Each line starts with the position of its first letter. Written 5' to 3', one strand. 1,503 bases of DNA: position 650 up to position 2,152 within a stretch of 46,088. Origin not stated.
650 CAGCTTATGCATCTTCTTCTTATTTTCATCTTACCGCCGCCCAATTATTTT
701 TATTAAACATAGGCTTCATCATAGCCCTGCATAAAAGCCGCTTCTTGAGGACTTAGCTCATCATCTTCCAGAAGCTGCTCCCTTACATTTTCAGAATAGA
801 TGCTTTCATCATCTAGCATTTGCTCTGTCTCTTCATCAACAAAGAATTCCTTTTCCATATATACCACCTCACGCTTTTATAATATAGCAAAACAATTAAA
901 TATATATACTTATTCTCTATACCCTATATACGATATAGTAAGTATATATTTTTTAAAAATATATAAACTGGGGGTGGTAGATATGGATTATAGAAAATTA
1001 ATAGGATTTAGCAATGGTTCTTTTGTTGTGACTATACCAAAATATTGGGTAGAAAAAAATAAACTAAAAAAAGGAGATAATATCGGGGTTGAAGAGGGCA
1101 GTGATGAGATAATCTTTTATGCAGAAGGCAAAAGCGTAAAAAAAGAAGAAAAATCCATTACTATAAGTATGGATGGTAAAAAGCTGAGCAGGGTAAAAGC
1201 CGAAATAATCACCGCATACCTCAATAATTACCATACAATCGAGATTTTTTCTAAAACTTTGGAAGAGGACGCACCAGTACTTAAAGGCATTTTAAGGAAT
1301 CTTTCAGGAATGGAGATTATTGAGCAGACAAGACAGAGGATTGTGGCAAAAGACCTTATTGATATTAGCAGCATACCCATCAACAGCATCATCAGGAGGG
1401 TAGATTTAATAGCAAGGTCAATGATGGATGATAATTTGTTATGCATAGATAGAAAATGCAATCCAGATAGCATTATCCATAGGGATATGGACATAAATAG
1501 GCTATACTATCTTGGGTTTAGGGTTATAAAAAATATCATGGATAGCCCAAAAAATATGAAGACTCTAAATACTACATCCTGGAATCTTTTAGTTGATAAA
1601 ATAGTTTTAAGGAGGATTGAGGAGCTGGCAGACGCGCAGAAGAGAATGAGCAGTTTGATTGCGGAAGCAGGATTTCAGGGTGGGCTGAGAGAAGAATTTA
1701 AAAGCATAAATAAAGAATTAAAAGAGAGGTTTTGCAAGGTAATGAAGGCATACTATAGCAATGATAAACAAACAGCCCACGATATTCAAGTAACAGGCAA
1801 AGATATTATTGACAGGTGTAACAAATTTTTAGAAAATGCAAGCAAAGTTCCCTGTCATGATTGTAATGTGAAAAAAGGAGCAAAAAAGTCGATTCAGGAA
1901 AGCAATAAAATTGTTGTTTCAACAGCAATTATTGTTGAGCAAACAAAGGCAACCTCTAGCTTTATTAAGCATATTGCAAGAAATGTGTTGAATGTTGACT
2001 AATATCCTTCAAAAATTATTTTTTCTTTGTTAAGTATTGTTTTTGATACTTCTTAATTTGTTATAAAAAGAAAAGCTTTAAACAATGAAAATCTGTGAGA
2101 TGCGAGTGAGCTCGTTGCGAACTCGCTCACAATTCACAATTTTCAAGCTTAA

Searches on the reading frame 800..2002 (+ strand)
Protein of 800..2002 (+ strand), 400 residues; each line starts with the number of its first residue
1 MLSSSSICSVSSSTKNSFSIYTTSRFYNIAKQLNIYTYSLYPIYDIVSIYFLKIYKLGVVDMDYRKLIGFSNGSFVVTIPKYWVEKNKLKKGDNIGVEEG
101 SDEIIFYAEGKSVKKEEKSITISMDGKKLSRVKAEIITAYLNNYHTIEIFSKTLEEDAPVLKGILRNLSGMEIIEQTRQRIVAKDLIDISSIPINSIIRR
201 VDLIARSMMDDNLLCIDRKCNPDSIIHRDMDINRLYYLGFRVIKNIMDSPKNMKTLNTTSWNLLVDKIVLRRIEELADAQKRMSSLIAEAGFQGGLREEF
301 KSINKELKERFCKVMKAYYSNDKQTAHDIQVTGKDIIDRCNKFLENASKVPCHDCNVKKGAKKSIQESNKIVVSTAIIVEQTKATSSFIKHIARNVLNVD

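Call 26: search_protein_families(library=pfam, proteins=[window:800-2002:+], max_evalue=0.001)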
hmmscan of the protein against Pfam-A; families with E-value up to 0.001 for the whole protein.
window:800-2002:+ (400 aa): 1 family
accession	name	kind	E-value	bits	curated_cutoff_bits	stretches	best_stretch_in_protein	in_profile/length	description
PF04014.23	MazE_antitoxin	-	0.00025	21.4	24.7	1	73-105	6-39/48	Antidote-toxin recognition MazE, bacterial antitoxin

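Call 75: search_protein_families(library=ncbifam, proteins=[window:983-2002:+], max_evalue=0.001)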
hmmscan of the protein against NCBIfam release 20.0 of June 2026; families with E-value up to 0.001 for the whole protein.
window:983-2002:+ (339 aa): 1 family
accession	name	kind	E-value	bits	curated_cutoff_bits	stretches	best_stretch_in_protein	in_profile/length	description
TIGR02609.1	doc_partner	hypoth_equivalog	0.00012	22.3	55.9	1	13-58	9-53/74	putative addiction module antidote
